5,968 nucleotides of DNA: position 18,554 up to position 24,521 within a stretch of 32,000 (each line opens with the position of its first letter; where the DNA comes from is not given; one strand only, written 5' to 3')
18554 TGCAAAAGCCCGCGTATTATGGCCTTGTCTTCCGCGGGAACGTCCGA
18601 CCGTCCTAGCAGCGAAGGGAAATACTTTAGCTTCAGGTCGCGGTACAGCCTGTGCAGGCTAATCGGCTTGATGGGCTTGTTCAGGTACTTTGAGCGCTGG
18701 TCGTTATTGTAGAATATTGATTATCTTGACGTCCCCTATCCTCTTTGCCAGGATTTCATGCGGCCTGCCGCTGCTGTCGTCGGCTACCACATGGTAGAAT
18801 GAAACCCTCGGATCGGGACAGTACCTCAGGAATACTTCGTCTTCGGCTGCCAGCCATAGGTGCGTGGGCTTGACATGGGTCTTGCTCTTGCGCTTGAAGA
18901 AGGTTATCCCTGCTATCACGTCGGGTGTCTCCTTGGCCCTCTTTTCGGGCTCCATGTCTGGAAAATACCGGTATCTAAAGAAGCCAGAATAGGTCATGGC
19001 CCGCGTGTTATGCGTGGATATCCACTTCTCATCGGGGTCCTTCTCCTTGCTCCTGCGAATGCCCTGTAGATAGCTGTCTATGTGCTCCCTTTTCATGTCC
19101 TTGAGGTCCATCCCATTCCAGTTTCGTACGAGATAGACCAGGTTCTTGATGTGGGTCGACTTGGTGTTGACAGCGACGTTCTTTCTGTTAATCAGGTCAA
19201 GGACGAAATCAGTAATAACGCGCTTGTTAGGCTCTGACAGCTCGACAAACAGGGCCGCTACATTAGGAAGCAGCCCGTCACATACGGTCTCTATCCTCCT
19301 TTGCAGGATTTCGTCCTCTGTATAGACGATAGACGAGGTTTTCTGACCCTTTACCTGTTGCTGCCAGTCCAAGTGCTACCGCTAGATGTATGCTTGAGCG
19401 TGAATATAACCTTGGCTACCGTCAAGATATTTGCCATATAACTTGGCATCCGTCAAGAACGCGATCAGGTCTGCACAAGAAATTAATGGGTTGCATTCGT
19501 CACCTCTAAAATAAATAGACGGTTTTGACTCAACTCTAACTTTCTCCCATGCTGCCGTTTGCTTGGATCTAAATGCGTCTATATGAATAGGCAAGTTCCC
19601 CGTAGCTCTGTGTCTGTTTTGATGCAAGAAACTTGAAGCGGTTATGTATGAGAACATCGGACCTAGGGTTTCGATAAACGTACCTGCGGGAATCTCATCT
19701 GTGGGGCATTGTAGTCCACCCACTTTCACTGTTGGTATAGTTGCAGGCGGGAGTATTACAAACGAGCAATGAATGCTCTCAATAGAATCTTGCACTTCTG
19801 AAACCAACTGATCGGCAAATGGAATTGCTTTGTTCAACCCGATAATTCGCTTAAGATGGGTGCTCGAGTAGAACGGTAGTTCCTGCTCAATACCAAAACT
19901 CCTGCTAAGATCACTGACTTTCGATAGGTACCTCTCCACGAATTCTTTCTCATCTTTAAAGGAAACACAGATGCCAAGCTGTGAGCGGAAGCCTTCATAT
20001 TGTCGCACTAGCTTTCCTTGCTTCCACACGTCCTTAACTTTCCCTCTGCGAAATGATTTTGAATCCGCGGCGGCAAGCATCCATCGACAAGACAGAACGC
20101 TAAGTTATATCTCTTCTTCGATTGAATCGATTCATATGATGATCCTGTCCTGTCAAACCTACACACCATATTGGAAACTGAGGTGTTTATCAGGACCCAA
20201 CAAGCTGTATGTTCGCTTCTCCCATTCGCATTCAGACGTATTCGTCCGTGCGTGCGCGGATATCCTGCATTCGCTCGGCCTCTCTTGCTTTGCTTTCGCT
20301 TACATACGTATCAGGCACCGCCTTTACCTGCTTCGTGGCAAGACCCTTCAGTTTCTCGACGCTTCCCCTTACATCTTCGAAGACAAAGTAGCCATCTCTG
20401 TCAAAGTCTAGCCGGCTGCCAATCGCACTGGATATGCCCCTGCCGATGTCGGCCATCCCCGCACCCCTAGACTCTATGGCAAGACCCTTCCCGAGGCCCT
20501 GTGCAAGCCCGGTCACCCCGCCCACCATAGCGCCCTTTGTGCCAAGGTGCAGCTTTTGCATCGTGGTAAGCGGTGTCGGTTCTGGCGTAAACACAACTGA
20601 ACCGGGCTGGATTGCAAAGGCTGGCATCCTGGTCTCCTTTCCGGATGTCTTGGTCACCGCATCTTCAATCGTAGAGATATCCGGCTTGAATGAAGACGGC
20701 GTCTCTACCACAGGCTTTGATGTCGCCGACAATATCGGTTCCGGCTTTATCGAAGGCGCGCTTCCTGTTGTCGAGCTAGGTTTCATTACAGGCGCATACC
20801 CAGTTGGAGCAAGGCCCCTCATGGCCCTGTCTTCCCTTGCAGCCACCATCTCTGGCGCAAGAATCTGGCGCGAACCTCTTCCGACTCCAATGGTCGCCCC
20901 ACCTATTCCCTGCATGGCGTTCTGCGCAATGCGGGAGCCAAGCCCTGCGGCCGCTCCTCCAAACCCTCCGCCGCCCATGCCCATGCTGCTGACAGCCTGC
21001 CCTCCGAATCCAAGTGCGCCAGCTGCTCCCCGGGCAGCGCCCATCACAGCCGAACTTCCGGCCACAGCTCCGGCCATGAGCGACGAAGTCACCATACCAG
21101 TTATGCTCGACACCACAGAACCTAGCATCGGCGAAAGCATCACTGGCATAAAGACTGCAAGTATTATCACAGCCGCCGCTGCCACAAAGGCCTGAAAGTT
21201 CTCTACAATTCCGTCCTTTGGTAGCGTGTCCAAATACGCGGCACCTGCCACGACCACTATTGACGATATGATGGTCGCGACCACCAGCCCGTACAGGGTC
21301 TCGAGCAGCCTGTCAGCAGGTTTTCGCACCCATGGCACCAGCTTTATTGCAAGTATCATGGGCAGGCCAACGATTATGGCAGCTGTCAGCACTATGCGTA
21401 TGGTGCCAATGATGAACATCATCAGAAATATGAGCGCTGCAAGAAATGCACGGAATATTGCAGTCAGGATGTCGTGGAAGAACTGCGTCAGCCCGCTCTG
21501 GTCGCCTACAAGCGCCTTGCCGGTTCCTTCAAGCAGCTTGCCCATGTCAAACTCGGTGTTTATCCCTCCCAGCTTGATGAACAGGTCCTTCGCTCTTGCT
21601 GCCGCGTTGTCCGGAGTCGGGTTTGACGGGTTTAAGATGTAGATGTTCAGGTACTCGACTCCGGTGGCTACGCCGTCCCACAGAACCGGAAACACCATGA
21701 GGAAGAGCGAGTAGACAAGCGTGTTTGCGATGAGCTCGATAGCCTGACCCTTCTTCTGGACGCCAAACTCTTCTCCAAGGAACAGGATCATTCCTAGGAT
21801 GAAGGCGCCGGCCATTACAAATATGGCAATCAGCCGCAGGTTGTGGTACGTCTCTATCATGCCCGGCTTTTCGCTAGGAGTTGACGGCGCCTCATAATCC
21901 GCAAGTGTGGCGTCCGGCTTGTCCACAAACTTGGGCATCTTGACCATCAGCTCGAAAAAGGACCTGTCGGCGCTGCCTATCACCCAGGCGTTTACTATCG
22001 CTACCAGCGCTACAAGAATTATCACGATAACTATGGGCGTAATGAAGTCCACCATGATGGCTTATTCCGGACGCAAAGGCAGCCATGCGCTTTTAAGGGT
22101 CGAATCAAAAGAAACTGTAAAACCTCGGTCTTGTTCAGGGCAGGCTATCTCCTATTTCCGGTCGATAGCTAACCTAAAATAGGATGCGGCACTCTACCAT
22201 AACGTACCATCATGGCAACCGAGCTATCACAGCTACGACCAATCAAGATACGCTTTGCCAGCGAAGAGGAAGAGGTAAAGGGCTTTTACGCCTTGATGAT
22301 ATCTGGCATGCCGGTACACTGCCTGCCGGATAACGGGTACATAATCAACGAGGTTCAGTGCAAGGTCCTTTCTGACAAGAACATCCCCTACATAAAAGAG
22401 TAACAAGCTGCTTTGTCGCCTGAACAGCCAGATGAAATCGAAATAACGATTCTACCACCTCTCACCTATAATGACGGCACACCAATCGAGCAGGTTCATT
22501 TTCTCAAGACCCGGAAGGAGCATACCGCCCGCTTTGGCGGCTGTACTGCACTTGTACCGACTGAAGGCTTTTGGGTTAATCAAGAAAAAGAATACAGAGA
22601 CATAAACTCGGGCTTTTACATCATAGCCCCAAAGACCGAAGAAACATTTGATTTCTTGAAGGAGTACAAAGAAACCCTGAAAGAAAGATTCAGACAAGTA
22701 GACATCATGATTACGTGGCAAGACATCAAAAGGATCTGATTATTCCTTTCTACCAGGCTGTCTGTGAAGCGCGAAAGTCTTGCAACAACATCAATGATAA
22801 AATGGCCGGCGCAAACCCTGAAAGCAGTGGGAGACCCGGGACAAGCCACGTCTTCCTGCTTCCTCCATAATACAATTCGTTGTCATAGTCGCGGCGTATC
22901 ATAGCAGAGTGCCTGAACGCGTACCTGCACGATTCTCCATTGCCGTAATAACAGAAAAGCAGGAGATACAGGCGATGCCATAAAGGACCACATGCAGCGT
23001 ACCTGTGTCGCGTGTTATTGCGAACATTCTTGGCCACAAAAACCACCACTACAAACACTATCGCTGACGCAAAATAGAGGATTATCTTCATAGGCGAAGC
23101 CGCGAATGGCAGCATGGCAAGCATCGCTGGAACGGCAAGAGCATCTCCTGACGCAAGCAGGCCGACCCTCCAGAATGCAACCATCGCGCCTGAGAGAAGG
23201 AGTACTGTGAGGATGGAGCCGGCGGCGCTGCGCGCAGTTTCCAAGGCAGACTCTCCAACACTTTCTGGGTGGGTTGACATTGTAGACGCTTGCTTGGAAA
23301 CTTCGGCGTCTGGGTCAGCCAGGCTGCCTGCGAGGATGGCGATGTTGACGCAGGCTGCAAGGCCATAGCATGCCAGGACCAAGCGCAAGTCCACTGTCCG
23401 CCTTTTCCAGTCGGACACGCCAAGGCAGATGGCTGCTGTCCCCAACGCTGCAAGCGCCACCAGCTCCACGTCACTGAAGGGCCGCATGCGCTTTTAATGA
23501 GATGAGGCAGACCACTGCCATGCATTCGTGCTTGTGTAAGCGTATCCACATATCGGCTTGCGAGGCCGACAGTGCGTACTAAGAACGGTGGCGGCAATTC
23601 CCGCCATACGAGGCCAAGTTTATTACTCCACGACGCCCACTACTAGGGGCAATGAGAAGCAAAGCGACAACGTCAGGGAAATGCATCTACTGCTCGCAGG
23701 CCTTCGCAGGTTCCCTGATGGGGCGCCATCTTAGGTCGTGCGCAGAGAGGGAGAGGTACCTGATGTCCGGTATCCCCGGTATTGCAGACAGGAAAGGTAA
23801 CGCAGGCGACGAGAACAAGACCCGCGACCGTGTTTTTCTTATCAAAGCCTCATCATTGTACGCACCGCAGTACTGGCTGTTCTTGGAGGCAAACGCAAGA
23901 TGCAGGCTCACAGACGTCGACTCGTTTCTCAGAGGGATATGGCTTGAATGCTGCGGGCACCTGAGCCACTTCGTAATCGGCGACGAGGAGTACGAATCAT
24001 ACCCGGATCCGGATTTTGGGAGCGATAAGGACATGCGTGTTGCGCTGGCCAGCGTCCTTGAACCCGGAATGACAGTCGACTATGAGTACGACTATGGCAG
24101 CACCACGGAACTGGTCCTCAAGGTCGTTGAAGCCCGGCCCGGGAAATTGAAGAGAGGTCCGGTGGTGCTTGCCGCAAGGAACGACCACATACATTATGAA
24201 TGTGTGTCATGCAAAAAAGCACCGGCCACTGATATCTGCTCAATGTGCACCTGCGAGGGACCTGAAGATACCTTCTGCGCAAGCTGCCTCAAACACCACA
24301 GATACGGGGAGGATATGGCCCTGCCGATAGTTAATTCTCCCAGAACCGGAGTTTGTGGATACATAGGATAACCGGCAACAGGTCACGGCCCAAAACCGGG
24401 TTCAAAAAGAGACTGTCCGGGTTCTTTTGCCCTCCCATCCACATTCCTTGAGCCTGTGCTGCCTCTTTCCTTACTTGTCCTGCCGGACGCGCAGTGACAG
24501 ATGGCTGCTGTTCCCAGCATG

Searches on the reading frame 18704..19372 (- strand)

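Call 10: search_protein_families(library=pfam, proteins=[window:18704-19372:-], max_evalue=0.001)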
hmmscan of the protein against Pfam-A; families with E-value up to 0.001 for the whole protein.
window:18704-19372:- (222 aa): 1 family
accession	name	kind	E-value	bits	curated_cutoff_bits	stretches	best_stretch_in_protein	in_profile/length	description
PF13495.12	Phage_int_SAM_4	-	0.00036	21.3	27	0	50-90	43-83/85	Phage integrase, N-terminal SAM-like domain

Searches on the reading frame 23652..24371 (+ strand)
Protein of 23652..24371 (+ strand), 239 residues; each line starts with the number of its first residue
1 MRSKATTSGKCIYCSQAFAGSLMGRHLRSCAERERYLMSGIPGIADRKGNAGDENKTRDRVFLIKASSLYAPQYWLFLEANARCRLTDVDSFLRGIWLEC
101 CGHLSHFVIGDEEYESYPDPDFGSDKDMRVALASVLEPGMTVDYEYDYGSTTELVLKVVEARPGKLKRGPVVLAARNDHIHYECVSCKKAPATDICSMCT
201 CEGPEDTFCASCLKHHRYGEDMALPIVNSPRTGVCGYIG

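Call 3: search_protein_families(library=pfam, proteins=[window:23652-24371:+], max_evalue=0.01)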
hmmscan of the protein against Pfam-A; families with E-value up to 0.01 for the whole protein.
window:23652-24371:+ (239 aa): 1 family
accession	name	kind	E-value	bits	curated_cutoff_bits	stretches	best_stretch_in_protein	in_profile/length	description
PF07929.16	PRiA4_ORF3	-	3e-06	27.5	26.6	1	81-184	23-132/173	Plasmid pRiA4b ORF-3-like protein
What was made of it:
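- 23652..24371 (+): Second MM3350/PRiA4_ORF3 paralog, convergent with the first. Not part of the module. Pfam 3e-6 (call 3).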

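Call 4: search_protein_families(library=padloc, proteins=[window:23652-24371:+], max_evalue=0.01)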
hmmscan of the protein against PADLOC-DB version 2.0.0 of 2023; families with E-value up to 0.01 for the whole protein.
window:23652-24371:+ (239 aa): 0 families

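Call 5: search_protein_families(library=ncbifam, proteins=[window:23652-24371:+], max_evalue=0.01)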
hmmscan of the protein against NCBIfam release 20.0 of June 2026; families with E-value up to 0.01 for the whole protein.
window:23652-24371:+ (239 aa): 0 families
